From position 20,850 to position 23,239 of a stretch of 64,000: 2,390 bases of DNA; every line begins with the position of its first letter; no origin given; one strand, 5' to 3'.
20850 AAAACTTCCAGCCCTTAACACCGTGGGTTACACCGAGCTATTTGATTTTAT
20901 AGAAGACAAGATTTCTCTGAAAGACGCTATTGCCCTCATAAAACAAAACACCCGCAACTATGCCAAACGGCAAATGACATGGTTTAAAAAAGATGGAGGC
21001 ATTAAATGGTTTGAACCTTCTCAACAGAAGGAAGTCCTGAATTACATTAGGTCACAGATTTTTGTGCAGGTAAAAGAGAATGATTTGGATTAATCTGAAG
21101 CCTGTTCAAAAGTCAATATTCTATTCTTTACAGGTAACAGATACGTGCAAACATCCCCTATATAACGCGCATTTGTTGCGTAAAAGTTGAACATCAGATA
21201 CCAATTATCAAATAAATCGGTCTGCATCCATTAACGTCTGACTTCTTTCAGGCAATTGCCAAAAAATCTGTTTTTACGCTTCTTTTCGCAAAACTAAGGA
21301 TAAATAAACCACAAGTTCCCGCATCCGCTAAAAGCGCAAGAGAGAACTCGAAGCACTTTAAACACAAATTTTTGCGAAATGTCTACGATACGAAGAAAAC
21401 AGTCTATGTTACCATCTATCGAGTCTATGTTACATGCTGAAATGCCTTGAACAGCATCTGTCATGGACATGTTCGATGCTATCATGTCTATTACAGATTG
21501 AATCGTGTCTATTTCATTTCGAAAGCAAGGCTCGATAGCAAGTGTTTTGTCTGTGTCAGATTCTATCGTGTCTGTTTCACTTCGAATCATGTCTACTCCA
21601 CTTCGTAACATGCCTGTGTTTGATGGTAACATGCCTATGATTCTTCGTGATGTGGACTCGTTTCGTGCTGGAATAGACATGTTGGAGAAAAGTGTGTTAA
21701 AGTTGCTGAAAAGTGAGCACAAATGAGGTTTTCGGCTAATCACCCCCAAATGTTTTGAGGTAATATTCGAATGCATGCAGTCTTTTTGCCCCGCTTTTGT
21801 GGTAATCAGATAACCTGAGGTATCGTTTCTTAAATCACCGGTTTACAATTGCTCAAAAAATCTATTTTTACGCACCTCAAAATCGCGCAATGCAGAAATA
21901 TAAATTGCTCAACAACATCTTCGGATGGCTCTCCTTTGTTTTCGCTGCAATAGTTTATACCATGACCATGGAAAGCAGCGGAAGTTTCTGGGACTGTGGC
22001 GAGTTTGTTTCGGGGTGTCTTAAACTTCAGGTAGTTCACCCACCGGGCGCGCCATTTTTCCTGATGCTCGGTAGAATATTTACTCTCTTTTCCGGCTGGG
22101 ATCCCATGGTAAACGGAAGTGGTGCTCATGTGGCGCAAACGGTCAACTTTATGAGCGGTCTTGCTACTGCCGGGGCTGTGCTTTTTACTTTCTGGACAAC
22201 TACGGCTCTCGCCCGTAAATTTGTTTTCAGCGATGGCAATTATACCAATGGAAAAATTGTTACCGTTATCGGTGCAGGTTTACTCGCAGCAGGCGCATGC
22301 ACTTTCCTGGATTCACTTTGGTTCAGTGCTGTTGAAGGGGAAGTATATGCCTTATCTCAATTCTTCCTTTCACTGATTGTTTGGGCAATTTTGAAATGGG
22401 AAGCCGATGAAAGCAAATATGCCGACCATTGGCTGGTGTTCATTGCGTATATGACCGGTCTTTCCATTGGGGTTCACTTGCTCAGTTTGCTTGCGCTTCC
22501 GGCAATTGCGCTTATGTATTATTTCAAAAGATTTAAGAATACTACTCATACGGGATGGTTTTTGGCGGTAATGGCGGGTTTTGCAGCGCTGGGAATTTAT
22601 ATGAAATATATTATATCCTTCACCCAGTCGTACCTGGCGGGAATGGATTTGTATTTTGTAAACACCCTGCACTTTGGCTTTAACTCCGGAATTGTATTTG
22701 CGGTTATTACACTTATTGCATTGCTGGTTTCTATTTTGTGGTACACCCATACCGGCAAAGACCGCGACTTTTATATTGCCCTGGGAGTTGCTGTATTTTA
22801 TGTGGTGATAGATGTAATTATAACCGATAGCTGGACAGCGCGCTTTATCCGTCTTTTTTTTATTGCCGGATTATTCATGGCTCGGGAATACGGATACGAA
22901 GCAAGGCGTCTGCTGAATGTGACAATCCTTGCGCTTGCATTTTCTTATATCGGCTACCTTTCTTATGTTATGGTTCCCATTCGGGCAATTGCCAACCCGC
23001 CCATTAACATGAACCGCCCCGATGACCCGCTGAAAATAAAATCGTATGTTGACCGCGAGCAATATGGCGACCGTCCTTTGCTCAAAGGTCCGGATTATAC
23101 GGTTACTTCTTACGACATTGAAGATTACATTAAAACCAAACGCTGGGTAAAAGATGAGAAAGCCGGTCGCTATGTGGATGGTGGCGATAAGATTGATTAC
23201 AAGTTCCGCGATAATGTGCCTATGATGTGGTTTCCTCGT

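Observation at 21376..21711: Array D: 15 units in perfect 21-nt phase over about 315 bp despite strong sequence drift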

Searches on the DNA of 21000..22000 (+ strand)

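Call 10: search_rna_families(source=window, start=21000, end=22000, threshold=evalue, max_evalue=10)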
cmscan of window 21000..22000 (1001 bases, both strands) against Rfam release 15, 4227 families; matches with E-value up to 10: 3.
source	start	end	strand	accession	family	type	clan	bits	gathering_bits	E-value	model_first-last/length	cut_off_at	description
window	21090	21148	+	RF03272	mir-2187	Gene; miRNA;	-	22.2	67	0.37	1-62/62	no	mir-2187 microRNA precursor family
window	21130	21205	-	RF00343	snoZ122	Gene; snRNA; snoRNA; CD-box;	-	19.3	38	8.7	1-89/89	no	Small nucleolar RNA Z122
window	21001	21093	-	RF00736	mir-320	Gene; miRNA;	-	14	55.5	6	1-76/76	no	mir-320 microRNA precursor family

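Call 43: search_dna_similar(query=window:21240-21890:+, collection=plasmids, mode=distant, max_evalue=0.01, max_rows=10)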
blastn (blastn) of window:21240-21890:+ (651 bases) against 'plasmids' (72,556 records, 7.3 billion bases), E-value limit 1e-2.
No match.

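Call 44: search_dna_similar(query=window:21240-21890:+, collection=phages, mode=distant, max_evalue=0.01, max_rows=10)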
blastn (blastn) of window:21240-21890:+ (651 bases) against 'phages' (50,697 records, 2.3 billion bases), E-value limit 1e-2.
No match.
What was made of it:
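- Tried and rejected: Plasmid and phage blastn found nothing (calls 43, 44).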

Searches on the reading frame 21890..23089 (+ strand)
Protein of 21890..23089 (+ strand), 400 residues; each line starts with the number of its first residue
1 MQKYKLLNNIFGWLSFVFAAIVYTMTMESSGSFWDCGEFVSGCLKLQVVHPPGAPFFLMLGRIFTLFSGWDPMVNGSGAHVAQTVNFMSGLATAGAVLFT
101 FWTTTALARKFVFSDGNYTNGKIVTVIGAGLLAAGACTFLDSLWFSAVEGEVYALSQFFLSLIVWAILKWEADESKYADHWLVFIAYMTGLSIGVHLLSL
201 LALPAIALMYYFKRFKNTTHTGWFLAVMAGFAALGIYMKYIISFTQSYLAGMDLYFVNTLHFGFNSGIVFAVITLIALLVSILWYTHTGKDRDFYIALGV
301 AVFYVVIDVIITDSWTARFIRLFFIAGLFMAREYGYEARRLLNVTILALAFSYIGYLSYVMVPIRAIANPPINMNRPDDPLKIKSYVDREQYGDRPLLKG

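Call 28: find_homologous_proteins(query=window:21890-23089:+, max_evalue=1e-30)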
Query window:21890-23089:+ (400 aa): 1962 proteins with E <= 1e-30 among 8000 candidates; the best 120 are listed.
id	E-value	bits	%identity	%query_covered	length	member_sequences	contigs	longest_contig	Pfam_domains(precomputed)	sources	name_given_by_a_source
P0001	7.1e-191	653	73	100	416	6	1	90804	PF11028.15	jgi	jgi:hypothetical protein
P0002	6.8e-186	636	69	100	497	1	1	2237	PF11028.15,PF28497.1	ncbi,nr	ncbi:MAG TPA: DUF2723 domain-containing protein, partial [Chitinophagales bacterium]|nr:DUF2723 doma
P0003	2.5e-180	618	74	93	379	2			PF11028.15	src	-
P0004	4.7e-142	492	75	73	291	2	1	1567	PF11028.15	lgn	-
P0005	2.0e-129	450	56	100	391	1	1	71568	PF11028.15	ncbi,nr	ncbi:MAG: DUF2723 domain-containing protein [Chitinophagales bacterium]|nr:DUF2723 domain-containing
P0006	7.2e-126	439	55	100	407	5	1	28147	PF11028.15,PF28497.1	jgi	jgi:hypothetical protein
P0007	7.1e-125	435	61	84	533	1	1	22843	PF11028.15,PF28497.1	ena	-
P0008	3.5e-119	417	54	100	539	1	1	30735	PF11028.15,PF28497.1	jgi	jgi:hypothetical protein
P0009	2.6e-112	394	50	100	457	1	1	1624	PF11028.15,PF28497.1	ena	-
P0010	2.8e-109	384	50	100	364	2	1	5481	PF11028.15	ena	-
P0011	3.4e-108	380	49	97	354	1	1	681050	PF11028.15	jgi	-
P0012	1.4e-101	359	47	100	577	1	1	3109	PF11028.15,PF28497.1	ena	-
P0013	3.3e-98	347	46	100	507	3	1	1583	PF11028.15,PF28497.1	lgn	-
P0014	2.6e-96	341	47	100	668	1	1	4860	PF11028.15,PF28497.1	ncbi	ncbi:MAG: DUF2723 domain-containing protein, partial [Pedobacter sp.]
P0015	3.8e-96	341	46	99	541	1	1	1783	PF11028.15,PF28497.1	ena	-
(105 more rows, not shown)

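Call 33: find_encoding_contigs(protein=P0001, flank=10000, max_places=3)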
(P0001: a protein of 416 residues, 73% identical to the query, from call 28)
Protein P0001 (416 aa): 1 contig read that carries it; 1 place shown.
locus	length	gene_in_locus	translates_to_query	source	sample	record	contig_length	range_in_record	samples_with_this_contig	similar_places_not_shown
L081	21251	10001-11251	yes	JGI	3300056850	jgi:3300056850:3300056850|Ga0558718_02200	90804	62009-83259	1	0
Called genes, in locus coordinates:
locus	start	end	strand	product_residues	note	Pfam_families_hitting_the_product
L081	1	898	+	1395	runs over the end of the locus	PF00932:LTD, PF13573:SprB, PF18962:Por_Secre_tail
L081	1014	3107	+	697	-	PF05572:Peptidase_M43, PF00801:PKD, PF18911:PKD_4 (weak), PF18962:Por_Secre_tail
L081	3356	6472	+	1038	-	PF00932:LTD, PF13573:SprB, PF13585:CHU_C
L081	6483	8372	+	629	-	PF19081:Ig_7, PF18962:Por_Secre_tail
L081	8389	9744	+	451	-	-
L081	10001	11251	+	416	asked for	PF11028:TMEM260_N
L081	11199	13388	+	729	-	PF28497:DUF8416, PF28495:TMEM260_2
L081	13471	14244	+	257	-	PF08032:SpoU_sub_bind, PF00588:SpoU_methylase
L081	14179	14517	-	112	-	PF04241:DUF423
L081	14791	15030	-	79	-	-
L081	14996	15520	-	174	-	-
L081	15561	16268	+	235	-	PF05118:Asp_Arg_Hydrox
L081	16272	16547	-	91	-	-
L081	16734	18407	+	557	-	PF03109:ABC1, PF27536:UbiB_helical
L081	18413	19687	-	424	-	-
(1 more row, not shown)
